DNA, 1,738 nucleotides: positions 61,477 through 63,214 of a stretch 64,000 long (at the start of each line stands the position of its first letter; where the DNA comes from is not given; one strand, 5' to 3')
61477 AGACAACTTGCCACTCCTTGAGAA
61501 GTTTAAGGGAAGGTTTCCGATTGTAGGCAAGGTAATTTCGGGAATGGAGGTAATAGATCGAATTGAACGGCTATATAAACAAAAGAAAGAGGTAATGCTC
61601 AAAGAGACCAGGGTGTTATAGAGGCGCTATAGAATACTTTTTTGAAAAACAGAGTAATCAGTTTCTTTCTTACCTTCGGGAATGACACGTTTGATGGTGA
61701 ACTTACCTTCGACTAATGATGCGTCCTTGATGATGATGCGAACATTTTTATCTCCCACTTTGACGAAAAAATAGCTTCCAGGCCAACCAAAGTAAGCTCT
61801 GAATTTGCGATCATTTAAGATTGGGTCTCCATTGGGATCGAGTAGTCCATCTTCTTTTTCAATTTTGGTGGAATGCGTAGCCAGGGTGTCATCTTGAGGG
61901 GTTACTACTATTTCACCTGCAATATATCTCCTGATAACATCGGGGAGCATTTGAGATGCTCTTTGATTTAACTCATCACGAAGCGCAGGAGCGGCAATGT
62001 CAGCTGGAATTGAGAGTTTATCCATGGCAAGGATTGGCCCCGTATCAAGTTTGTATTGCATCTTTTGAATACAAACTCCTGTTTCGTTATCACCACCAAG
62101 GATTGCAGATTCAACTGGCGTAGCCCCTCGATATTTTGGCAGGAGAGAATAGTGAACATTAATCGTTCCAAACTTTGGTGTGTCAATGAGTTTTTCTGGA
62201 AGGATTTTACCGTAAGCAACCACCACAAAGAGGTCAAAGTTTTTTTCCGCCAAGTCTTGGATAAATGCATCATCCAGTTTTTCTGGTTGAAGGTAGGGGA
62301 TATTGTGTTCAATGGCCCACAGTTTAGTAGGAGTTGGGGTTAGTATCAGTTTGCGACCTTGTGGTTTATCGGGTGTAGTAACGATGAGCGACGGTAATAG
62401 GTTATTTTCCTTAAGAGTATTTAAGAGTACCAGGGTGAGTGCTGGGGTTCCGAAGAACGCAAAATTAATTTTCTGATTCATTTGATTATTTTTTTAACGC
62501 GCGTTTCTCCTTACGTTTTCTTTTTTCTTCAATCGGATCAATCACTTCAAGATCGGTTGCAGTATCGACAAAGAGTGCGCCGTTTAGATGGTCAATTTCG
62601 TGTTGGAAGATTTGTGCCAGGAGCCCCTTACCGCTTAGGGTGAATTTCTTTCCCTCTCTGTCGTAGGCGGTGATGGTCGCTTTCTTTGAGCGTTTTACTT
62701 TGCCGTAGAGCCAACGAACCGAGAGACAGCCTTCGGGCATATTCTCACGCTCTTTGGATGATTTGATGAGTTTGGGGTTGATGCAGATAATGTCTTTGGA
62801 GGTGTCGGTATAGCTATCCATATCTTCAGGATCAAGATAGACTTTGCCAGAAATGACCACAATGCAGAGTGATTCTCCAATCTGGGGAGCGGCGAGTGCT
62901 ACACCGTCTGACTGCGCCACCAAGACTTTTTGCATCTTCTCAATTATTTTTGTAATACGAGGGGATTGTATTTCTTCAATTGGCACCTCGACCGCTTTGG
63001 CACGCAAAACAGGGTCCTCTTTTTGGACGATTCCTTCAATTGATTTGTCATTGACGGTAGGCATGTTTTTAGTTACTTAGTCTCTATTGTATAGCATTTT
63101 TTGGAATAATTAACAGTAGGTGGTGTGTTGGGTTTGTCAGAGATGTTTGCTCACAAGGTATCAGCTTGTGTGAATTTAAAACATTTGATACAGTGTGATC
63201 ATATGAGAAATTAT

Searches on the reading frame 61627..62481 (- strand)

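Call 24: search_protein_families(library=pfam, proteins=[window:61627-62481:-], max_evalue=0.001)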
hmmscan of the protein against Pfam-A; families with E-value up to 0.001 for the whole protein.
window:61627-62481:- (284 aa): 1 family
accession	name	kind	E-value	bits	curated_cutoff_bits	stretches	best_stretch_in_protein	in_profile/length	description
PF00551.24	Formyl_trans_N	-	7.6e-34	117.5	26.1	1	6-183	4-181/181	Formyl transferase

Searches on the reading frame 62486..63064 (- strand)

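Call 24: search_protein_families(library=pfam, proteins=[window:62486-63064:-], max_evalue=0.001)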
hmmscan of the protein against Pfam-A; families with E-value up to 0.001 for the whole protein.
window:62486-63064:- (192 aa): 1 family
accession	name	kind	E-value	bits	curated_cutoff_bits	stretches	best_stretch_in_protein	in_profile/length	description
PF01327.26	Pep_deformylase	-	1.5e-42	145.3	22.8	1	11-172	3-153/156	Polypeptide deformylase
